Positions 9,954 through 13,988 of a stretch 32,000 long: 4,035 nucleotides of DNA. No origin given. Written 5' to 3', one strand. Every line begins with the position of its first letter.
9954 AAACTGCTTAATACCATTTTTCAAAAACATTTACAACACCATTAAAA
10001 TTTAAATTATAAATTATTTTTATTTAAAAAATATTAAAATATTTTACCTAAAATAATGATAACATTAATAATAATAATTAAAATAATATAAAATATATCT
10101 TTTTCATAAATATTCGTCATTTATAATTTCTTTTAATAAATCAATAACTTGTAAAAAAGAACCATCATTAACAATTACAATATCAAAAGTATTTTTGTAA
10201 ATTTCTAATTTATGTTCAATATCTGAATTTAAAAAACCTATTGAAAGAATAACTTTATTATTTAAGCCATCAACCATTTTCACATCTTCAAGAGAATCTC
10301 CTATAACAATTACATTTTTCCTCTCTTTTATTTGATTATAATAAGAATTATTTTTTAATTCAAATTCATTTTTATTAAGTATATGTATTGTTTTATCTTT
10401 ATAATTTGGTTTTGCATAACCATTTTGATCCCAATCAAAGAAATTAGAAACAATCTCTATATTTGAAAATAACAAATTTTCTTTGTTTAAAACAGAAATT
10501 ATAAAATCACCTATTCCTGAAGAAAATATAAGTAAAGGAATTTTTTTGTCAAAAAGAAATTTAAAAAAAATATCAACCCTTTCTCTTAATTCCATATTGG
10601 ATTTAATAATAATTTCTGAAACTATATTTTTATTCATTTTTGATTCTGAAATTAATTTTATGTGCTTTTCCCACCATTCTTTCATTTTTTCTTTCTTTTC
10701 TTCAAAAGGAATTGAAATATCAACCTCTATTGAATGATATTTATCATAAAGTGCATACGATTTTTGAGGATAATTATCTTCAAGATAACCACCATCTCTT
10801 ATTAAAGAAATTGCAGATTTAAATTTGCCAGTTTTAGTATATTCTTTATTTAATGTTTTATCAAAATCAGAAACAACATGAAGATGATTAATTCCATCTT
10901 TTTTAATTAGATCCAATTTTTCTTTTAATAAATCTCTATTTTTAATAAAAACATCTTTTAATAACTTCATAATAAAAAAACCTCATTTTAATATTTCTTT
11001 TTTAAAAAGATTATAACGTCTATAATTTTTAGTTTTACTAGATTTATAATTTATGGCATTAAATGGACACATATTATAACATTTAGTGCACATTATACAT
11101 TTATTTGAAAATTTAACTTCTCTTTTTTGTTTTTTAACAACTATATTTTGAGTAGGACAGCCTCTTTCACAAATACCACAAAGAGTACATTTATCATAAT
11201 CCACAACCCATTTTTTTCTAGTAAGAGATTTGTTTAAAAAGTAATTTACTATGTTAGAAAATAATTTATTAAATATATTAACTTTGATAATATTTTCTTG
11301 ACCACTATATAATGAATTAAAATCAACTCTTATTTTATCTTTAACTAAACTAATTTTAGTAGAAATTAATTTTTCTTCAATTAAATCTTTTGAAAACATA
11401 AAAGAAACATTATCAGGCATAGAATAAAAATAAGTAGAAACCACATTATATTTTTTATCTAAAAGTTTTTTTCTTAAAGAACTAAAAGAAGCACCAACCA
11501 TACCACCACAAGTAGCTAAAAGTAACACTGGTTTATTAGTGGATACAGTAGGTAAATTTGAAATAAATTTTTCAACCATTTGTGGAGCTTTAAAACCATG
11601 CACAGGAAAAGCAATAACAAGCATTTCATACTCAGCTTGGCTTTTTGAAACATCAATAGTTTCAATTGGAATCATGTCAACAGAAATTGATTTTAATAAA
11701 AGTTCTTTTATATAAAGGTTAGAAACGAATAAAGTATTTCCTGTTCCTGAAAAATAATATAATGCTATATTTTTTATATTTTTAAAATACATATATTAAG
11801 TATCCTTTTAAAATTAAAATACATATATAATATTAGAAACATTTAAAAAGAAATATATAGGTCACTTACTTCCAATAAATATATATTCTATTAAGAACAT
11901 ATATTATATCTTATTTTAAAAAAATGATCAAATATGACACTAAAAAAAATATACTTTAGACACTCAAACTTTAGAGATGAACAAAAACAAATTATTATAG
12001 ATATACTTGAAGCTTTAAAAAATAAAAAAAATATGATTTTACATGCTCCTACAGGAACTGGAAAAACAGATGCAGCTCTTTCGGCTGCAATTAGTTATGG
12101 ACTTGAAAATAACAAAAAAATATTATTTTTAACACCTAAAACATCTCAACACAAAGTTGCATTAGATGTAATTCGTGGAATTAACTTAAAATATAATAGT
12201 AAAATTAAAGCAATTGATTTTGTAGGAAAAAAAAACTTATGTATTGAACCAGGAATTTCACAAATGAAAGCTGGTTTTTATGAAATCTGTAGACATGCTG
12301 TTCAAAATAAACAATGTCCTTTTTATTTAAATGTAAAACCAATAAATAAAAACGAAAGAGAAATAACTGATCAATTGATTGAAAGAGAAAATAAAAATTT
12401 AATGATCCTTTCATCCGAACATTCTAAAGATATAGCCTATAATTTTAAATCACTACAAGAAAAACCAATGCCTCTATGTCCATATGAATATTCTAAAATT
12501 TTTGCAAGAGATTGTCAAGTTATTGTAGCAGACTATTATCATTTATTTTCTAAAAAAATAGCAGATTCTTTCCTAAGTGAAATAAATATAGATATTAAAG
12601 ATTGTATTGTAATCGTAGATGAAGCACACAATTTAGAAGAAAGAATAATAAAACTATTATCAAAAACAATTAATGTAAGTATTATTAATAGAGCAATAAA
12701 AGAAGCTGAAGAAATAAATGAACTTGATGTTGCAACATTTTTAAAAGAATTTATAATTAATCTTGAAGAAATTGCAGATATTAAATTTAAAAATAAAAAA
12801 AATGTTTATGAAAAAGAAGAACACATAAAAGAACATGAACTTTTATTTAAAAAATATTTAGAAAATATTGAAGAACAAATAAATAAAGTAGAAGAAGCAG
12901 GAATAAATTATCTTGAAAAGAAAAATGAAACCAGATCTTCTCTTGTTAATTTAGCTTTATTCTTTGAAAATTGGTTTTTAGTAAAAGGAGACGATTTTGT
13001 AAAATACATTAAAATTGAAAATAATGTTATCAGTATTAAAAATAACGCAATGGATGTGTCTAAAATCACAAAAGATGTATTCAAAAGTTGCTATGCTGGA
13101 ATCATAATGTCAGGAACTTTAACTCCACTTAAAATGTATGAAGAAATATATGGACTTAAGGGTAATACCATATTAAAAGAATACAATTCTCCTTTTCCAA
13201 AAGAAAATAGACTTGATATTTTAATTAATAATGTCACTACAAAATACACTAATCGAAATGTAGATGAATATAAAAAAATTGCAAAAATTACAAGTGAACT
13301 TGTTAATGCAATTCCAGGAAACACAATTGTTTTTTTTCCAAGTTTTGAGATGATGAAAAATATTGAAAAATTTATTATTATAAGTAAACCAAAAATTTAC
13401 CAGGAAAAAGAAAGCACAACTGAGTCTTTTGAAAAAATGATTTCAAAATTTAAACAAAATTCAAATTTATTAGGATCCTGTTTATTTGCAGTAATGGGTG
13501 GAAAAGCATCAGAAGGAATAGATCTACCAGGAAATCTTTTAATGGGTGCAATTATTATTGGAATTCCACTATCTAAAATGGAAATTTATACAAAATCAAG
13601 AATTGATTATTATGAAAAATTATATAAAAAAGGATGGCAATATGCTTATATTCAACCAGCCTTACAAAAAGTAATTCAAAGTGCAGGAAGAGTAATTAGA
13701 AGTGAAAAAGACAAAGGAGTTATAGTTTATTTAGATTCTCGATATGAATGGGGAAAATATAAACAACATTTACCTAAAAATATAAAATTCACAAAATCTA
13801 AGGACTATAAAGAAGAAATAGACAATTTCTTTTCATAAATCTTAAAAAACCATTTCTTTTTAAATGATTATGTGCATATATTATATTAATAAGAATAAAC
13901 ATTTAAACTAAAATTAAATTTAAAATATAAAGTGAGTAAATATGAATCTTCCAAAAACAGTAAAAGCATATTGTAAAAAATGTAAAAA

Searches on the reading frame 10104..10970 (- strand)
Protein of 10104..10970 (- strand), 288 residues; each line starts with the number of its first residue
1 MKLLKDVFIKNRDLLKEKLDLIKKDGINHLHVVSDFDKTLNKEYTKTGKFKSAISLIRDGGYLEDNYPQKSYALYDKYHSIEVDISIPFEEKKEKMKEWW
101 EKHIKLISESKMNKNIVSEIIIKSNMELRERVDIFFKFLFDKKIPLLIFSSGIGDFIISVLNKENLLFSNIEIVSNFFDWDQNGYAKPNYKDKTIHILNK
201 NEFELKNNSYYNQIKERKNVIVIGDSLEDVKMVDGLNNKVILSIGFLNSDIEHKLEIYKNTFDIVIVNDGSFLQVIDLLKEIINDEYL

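Call 19: search_protein_families(library=pfam, proteins=[window:10104-10970:-], max_evalue=0.001)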
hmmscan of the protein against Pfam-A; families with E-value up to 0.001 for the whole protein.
window:10104-10970:- (288 aa): 1 family
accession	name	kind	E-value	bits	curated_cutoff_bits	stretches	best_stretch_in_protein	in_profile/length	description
PF05822.18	UMPH-1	-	3.7e-69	233.4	23.7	1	39-282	2-245/246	Pyrimidine 5'-nucleotidase (UMPH-1)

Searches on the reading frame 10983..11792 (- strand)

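Call 19: search_protein_families(library=pfam, proteins=[window:10983-11792:-], max_evalue=0.001)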
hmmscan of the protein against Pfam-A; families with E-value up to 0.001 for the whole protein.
window:10983-11792:- (269 aa): 11 families
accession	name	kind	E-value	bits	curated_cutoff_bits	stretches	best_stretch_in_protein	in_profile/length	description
PF00037.32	Fer4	-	2.8e-12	46.3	21.1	2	196-217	2-23/24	4Fe-4S binding domain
PF12838.12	Fer4_7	-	8.6e-11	42.6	27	2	192-215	28-51/52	4Fe-4S dicluster domain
PF12837.12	Fer4_6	-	1.5e-09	37.7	25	1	196-217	3-24/24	4Fe-4S binding domain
PF13237.11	Fer4_10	-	5.6e-09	36.2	25.5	1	195-243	2-53/53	4Fe-4S dicluster domain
PF14697.11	Fer4_21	-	2.8e-08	34.2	35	1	197-248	3-58/59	4Fe-4S dicluster domain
PF13187.11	Fer4_9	-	5.6e-08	33.1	27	1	201-247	1-52/52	4Fe-4S dicluster domain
PF13484.11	Fer4_16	-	9.4e-08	33.2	30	1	231-258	1-27/66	4Fe-4S double cluster binding domain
PF13183.11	Fer4_8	-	3.8e-07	31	27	0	230-258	3-32/68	4Fe-4S dicluster domain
PF12797.12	Fer4_2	-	5.7e-07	29.5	24.5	1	196-214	4-22/22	4Fe-4S binding domain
PF13534.11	Fer4_17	-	1.1e-06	29.5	22.2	0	188-214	32-58/61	4Fe-4S dicluster domain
PF12800.12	Fer4_4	-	0.00057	20.5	24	0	200-214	2-16/17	4Fe-4S binding domain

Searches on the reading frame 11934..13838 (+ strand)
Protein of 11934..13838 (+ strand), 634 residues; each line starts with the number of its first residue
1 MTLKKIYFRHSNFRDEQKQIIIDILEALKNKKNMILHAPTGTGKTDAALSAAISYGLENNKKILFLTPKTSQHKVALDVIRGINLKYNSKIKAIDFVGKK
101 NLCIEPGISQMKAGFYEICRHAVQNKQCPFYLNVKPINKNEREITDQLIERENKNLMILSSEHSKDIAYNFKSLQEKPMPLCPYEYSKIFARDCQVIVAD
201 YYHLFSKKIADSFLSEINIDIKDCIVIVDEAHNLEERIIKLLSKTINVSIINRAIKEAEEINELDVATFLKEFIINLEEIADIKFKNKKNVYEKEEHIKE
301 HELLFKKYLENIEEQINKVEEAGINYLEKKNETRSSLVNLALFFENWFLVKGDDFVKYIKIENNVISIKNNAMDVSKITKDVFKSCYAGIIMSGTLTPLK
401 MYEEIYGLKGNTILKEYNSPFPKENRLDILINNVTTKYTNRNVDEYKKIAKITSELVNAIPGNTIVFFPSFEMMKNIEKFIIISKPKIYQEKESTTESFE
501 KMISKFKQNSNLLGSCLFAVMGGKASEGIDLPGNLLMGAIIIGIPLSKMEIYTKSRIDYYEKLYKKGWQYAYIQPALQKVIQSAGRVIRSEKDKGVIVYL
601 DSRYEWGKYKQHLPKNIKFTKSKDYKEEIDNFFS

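Call 3: search_protein_families(library=pfam, proteins=[window:11934-13838:+], max_evalue=0.1)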
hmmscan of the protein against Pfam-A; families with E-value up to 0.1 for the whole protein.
window:11934-13838:+ (634 aa): 10 families
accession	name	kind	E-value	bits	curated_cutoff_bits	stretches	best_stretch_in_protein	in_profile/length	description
PF13307.12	Helicase_C_2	-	5.2e-43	147.5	25.3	1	455-618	3-168/170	Helicase C-terminal domain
PF06733.21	DEAD_2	-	6.3e-21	75.2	21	1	79-248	15-169/172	DEAD_2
PF06777.17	HBB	-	2e-15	57.4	30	1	254-439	1-189/190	Helical and beta-bridge domain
PF04851.21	ResIII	-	3.3e-10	40.5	22.5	1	12-237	3-140/164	Type III restriction enzyme, res subunit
PF00270.35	DEAD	-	1.2e-08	35.4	26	1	17-71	4-56/167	DEAD/DEAH box helicase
PF02562.22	PhoH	-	2.4e-05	24.4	27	1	24-68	12-57/205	PhoH-like protein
PF13401.12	AAA_22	-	0.0015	19.2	27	0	223-247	85-109/130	AAA domain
PF13245.12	AAA_19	-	0.0062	17.2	25.1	0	28-68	8-49/134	AAA domain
PF01695.23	IstB_IS21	-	0.0086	16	24.1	1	3-67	64-127/238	IstB-like ATP binding protein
PF25199.1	nSTAND_NTPase5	-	0.056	13.7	34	0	14-78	22-88/145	Novel STAND NTPase 5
